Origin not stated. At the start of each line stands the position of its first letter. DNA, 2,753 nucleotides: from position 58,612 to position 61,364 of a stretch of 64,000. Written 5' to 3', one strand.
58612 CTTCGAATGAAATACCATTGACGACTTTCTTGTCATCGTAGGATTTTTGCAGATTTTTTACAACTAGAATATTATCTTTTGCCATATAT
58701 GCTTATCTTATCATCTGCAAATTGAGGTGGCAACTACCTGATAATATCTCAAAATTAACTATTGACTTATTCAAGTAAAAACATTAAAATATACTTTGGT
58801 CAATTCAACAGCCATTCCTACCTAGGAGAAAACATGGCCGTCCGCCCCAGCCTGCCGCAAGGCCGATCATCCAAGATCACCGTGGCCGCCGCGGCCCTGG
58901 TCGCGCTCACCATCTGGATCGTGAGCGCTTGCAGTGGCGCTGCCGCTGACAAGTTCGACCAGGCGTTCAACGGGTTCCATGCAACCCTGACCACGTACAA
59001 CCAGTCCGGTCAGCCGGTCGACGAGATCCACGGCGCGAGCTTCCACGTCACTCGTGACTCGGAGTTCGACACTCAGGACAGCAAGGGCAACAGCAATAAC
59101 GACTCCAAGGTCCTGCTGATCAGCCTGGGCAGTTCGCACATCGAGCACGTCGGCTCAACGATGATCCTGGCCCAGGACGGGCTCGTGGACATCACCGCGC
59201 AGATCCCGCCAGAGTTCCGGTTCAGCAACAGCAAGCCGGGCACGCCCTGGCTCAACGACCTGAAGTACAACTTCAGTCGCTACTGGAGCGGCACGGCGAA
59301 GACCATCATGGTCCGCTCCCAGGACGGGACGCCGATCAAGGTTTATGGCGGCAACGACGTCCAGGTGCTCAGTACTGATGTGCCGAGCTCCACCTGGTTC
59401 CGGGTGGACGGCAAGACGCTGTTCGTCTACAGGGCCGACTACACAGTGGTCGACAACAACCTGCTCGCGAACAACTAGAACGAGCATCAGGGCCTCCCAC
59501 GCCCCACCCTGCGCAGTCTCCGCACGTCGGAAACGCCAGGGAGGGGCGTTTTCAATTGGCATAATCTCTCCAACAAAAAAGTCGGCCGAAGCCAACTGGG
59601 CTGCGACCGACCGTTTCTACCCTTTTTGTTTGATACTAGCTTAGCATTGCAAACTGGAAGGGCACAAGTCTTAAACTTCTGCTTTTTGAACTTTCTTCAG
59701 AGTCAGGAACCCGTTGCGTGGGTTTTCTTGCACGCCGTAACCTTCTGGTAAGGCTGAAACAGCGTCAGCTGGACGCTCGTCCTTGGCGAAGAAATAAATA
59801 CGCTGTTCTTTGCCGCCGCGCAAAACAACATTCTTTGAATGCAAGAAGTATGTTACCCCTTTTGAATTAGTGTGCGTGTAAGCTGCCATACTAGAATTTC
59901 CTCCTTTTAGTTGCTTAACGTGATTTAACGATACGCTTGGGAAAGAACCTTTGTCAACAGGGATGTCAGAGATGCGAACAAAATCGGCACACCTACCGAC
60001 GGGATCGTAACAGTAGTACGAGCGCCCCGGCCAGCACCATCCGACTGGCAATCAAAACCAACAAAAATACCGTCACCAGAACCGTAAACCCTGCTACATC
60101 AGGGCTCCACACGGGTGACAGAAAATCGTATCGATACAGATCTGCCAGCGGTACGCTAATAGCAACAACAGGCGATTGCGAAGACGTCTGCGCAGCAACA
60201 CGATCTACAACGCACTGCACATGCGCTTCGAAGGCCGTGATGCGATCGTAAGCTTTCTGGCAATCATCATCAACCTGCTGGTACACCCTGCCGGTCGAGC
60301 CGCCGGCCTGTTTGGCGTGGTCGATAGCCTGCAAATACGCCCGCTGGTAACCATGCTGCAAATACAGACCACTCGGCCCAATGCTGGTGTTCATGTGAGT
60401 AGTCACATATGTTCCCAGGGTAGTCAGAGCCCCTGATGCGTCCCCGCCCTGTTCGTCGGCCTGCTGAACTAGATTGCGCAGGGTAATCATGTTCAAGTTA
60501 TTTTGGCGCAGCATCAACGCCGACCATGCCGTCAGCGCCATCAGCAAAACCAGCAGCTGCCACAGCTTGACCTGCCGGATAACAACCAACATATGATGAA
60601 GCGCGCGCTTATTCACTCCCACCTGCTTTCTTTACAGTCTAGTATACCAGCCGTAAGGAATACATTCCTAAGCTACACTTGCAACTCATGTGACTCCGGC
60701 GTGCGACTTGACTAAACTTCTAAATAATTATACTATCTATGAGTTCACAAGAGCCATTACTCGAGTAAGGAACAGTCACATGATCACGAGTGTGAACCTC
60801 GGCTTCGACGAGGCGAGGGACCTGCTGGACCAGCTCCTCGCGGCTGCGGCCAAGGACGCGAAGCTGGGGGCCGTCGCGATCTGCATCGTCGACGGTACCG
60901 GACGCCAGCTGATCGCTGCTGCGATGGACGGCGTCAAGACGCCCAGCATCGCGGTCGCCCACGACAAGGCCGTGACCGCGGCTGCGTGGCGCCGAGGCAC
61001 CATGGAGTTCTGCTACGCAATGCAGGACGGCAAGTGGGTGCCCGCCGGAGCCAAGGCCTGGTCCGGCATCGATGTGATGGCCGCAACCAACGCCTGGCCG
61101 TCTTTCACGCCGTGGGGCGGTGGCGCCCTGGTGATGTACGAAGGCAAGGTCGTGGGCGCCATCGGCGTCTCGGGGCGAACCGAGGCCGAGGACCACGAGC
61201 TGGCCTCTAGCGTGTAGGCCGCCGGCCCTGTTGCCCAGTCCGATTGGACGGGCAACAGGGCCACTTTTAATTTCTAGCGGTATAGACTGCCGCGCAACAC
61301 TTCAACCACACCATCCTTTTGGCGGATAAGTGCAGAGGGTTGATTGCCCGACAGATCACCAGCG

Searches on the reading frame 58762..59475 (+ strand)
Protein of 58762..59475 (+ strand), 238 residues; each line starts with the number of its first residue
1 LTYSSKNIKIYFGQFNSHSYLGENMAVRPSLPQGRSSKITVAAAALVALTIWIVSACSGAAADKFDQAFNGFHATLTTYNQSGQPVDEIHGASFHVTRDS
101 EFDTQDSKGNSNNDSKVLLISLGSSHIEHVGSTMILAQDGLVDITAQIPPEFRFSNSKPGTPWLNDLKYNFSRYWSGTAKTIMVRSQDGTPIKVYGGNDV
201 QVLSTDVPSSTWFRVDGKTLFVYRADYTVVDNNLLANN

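Call 89: search_protein_families(library=pfam, max_evalue=0.001, proteins=[window:58762-59475:+])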
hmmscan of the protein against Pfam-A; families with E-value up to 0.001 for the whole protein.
window:58762-59475:+ (238 aa): 1 family
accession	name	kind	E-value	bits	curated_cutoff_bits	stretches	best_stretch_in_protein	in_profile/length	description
PF16475.10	DUF5052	-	1.2e-49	169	29.4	1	43-235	5-199/199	Domain of unknown function (DUF5052)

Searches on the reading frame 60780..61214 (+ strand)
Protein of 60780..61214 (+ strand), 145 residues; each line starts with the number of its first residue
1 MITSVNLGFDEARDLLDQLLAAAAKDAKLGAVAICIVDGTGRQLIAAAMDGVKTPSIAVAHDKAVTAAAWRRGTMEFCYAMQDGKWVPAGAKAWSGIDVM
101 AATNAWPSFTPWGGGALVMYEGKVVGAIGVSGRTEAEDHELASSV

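Call 39: search_protein_families(library=pfam, max_evalue=0.01, proteins=[window:60780-61214:+])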
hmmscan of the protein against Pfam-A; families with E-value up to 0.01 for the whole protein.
window:60780-61214:+ (145 aa): 2 families
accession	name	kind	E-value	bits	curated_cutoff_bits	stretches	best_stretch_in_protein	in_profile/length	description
PF03928.20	HbpS-like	-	1.4e-24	87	25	1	9-143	3-124/128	Haem degrading protein HbpS-like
PF13185.12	GAF_2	-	0.0018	18.9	28.6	1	13-137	5-119/136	GAF domain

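Call 69: search_dna_similar(query=window:60780-61214:+, collection=plasmids, mode=protein, max_rows=12)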
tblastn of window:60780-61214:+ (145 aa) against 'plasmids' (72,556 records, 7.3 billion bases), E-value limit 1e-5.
No match.
